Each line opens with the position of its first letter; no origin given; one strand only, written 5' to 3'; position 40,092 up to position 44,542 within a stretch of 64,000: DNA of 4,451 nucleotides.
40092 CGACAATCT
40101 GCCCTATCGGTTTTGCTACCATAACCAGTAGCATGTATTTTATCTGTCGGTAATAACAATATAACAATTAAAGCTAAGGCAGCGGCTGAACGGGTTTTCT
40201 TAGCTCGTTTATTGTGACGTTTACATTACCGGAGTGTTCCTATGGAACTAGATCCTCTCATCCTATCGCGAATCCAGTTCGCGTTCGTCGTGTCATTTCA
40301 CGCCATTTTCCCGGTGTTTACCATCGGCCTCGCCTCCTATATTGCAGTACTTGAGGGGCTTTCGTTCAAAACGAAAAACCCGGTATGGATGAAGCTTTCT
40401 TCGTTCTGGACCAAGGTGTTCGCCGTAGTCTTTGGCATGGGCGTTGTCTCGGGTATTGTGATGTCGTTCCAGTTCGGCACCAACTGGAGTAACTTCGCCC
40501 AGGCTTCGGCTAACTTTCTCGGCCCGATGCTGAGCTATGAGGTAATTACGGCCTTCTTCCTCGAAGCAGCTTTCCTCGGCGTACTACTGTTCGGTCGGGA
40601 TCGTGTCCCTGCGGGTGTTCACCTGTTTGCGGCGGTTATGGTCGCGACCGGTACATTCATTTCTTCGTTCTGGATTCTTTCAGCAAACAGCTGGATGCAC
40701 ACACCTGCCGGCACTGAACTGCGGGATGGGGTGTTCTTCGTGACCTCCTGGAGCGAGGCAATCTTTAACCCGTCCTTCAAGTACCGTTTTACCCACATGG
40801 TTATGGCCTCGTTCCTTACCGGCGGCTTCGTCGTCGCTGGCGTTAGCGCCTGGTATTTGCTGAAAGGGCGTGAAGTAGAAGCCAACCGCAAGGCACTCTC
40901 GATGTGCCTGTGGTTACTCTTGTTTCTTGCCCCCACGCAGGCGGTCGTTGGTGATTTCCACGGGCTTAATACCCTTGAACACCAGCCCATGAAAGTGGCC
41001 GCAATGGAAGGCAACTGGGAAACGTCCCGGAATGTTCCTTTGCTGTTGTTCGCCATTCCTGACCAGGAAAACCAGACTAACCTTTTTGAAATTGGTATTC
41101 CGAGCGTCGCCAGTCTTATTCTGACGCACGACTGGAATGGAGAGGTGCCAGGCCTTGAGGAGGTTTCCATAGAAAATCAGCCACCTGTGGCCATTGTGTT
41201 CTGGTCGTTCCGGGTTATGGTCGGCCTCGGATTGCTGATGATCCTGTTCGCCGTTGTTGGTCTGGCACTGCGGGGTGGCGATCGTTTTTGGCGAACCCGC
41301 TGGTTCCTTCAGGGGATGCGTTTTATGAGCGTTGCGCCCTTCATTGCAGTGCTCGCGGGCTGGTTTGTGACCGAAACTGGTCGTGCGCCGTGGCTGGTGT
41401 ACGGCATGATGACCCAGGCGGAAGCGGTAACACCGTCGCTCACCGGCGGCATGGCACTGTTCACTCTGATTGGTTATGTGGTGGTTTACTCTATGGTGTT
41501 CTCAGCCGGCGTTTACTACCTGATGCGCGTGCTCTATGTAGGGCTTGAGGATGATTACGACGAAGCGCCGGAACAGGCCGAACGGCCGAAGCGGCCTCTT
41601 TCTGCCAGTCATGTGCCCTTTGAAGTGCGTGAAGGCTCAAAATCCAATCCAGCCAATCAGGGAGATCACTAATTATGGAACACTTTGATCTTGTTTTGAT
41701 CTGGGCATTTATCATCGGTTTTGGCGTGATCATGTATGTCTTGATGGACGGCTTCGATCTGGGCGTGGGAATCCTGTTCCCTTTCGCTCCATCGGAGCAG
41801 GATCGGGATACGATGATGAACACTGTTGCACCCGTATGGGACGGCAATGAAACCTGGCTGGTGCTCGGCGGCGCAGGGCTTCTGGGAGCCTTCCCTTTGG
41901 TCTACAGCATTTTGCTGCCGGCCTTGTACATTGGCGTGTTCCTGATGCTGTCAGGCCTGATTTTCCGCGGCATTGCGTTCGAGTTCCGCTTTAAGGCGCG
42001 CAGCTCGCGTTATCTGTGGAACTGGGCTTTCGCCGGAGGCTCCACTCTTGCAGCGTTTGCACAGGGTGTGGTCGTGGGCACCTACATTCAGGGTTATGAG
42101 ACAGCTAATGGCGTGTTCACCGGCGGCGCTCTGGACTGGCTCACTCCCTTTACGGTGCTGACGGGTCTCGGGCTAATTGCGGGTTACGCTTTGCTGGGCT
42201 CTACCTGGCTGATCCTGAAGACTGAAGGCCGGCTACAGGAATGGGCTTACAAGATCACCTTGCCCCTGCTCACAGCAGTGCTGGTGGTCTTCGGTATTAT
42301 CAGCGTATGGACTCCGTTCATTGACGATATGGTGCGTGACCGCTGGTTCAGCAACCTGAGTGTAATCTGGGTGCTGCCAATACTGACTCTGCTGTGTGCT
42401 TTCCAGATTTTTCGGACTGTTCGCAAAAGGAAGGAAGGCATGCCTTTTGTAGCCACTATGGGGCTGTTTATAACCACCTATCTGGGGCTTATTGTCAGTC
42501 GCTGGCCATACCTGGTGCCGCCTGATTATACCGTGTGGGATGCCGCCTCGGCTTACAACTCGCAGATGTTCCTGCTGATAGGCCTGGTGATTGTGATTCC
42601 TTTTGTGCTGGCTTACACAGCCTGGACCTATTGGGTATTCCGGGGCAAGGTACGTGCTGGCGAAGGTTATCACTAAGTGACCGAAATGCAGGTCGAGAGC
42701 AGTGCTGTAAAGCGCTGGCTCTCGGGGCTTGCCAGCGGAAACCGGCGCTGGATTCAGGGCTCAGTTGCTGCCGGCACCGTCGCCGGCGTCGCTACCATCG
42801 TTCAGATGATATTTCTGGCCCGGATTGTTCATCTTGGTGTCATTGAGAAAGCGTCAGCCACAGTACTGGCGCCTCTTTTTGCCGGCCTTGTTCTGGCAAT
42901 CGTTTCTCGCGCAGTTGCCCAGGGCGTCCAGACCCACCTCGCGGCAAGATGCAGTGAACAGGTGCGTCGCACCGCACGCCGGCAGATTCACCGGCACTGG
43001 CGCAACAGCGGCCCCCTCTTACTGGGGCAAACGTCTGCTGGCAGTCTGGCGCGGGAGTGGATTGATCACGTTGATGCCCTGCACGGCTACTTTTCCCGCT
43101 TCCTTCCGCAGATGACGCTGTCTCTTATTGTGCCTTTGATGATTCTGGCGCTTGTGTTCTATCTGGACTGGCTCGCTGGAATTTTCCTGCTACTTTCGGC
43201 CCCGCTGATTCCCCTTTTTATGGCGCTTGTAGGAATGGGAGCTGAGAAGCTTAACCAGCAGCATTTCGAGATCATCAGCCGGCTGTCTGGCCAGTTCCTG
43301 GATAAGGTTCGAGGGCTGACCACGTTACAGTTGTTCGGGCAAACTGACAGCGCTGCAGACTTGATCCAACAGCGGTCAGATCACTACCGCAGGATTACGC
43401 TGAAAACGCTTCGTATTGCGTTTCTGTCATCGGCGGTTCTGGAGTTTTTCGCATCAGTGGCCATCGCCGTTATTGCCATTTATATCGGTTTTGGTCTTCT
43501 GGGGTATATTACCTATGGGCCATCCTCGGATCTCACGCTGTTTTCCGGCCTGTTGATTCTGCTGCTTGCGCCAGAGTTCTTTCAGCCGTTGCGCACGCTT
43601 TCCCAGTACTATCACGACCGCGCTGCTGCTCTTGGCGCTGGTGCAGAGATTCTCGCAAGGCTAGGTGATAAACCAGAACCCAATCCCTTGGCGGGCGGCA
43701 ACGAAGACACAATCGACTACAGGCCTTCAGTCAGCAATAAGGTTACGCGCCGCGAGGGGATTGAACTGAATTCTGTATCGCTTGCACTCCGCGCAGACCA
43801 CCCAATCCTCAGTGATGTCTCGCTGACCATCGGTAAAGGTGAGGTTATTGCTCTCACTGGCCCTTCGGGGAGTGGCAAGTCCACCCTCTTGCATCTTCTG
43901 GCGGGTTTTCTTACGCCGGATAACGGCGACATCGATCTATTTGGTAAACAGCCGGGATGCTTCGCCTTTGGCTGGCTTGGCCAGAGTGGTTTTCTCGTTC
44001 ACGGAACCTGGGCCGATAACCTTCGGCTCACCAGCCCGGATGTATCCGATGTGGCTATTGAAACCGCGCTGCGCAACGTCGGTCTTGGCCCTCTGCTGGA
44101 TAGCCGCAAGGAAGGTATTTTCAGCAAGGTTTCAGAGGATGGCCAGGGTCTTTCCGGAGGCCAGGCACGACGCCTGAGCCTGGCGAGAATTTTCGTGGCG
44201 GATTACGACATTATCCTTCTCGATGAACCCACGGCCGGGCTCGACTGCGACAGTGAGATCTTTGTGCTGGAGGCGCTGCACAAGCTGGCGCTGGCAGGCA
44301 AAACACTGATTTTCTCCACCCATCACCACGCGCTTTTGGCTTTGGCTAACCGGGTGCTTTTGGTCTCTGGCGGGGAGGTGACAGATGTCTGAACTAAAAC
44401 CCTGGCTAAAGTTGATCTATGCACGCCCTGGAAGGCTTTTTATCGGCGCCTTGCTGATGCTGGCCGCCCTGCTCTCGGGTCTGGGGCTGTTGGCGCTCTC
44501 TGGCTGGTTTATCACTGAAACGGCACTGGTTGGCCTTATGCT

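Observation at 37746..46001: Candidate sulfide-handling island: S-methyltransferase-tsdB-tsdA divergent from cytochrome bd and cydDC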

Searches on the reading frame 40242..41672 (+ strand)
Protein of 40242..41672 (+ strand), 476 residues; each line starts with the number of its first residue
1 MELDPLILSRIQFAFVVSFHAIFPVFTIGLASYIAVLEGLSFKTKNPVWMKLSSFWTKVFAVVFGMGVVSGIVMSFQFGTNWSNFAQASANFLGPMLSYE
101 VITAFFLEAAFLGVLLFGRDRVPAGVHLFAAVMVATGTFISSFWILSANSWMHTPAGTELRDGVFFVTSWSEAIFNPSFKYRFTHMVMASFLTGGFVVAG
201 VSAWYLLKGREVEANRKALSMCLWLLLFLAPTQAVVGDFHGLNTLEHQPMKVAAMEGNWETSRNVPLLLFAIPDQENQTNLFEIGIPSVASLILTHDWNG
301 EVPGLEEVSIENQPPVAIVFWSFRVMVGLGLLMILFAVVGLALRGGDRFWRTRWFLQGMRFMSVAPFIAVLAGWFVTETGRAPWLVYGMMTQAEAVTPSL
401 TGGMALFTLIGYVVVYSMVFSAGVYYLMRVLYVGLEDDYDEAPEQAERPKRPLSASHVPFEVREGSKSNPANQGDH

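Call 3: search_protein_families(library=pfam, proteins=[window:40242-41672:+])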
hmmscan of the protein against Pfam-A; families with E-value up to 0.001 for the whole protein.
window:40242-41672:+ (476 aa): 1 family
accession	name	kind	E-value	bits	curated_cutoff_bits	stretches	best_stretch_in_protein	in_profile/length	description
PF01654.22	Cyt_bd_oxida_I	-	2.2e-160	534.2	26.2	1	8-431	1-414/418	Cytochrome bd terminal oxidase subunit I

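Call 4: search_protein_families(library=ncbifam, proteins=[window:40242-41672:+])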
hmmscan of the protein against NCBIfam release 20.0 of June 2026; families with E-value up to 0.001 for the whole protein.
window:40242-41672:+ (476 aa): 2 families
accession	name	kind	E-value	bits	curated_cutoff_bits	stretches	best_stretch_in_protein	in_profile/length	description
NF011609.0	PRK15035.1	equivalog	3.2e-80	270.5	1025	2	6-314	5-316/514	cytochrome bd-II oxidase subunit 1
NF011677.0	PRK15097.1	equivalog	7e-74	249.4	968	2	4-309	3-311/522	cytochrome ubiquinol oxidase subunit I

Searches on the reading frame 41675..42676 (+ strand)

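Call 3: search_protein_families(library=pfam, proteins=[window:41675-42676:+])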
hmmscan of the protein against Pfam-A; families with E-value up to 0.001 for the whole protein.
window:41675-42676:+ (333 aa): 1 family
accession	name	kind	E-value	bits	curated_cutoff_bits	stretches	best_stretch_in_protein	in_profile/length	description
PF02322.20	Cyt_bd_oxida_II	-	1e-98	330.9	35.6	1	7-322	2-302/302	Cytochrome bd terminal oxidase subunit II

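Call 4: search_protein_families(library=ncbifam, proteins=[window:41675-42676:+])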
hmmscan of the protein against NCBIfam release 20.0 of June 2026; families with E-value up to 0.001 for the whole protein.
window:41675-42676:+ (333 aa): 3 families
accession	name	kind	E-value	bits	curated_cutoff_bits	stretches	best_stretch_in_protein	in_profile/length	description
TIGR00203.1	cydB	equivalog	1.2e-48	166.2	117.3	2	6-219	7-228/378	cytochrome d ubiquinol oxidase subunit II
NF011579.0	PRK15003.1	equivalog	4.3e-34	118.4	718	2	6-215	7-224/379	cytochrome d ubiquinol oxidase subunit II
NF011602.0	PRK15028.1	equivalog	3.7e-33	115.5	681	2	6-212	7-221/378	cytochrome d ubiquinol oxidase subunit II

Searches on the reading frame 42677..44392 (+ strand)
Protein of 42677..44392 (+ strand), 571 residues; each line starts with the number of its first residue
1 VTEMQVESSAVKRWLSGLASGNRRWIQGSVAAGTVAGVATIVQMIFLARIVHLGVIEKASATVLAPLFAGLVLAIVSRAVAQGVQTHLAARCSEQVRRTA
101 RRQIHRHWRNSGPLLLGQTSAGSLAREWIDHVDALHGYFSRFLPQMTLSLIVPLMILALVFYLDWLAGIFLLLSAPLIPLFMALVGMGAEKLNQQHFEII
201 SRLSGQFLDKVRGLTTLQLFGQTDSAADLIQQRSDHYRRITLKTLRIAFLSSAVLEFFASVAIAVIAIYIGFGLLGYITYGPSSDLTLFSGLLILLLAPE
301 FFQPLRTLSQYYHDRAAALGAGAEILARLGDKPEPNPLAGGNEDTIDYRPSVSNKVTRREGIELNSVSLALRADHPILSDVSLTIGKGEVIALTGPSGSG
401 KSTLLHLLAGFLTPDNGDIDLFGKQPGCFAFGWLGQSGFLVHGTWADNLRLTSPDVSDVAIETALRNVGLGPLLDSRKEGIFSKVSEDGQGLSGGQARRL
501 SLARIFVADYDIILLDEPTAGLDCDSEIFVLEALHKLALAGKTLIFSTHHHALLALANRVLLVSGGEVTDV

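Call 3: search_protein_families(library=pfam, proteins=[window:42677-44392:+])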
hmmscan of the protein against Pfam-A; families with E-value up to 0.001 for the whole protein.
window:42677-44392:+ (571 aa): 4 families
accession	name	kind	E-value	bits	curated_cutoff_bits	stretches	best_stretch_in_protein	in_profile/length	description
PF00664.28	ABC_membrane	-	3e-27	96.4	28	1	32-283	7-260/274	ABC transporter transmembrane region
PF00005.33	ABC_tran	-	3.3e-24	86.5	25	1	378-520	1-137/137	ABC transporter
PF13304.12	AAA_21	-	6.7e-07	30.1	27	0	391-415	2-35/304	AAA domain, putative AbiEii toxin, Type IV TA system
PF13555.12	AAA_29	-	0.00011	22.3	27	1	383-416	17-50/61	P-loop containing region of AAA domain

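Call 4: search_protein_families(library=ncbifam, proteins=[window:42677-44392:+])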
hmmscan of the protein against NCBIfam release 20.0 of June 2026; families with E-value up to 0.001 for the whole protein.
window:42677-44392:+ (571 aa): 186 families (the best 25 are shown)
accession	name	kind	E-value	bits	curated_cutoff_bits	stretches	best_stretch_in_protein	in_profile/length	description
TIGR02857.1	CydD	equivalog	1.5e-153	512.6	435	1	23-561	2-527/529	thiol reductant ABC exporter subunit CydD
NF008379.0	PRK11174.1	equivalog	2.1e-149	498.9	684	1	9-569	7-562/588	heme ABC transporter permease/ATP-binding protein CydD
TIGR02868.1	CydC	equivalog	1.4e-62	212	329.05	1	99-550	87-529/530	thiol reductant ABC exporter subunit CydC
TIGR03375.1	type_I_sec_LssB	subfamily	1e-52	179.4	693.1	1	5-568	130-679/696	type I secretion system permease/ATPase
TIGR02203.1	MsbA_lipidA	equivalog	6.5e-51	173.5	602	1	13-568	4-546/572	lipid A export permease/ATP-binding protein MsbA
NF008364.0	PRK11160.1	equivalog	3.1e-49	168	630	1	119-569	114-553/575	heme ABC transporter ATP-binding protein/permease CydC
TIGR03797.1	NHLM_micro_ABC2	equivalog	2.5e-39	135.4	709.4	2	361-569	451-663/686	NHLP bacteriocin export ABC transporter permease/ATPase subunit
TIGR02204.1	MsbA_rel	hypoth_equivalog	3.2e-39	135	780.4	1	27-570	21-554/576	ABC transporter, permease/ATP-binding protein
TIGR03796.1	NHLM_micro_ABC1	equivalog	1.2e-38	132.9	853.3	1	29-568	159-689/710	NHLP family bacteriocin export ABC transporter peptidase/permease/ATPase subunit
TIGR01846.1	type_I_sec_HlyB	subfamily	5.4e-38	130.7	725.55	1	41-569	156-670/694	type I secretion system permease/ATPase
NF045513.1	HepA_fam_ABC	equivalog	1e-34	120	725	1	66-568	96-586/610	heterocyst formation ABC transporter subunit HepA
NF008381.0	PRK11176.1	equivalog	1.4e-34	119.5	867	1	43-569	43-557/582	lipid A ABC transporter ATP-binding protein/permease MsbA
TIGR01842.1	type_I_sec_PrtD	subfamily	9.3e-33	113.5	510.15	1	362-569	317-532/544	type I secretion system permease/ATPase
TIGR01193.1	bacteriocin_ABC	subfamily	2.1e-32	112.5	523.85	1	353-569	465-687/708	peptide cleavage/export ABC transporter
NF052233.1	CphA_assoc_ABC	equivalog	1.1e-31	109.9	880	1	65-570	230-722/766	cyanophycin metabolism-associated ABC transporter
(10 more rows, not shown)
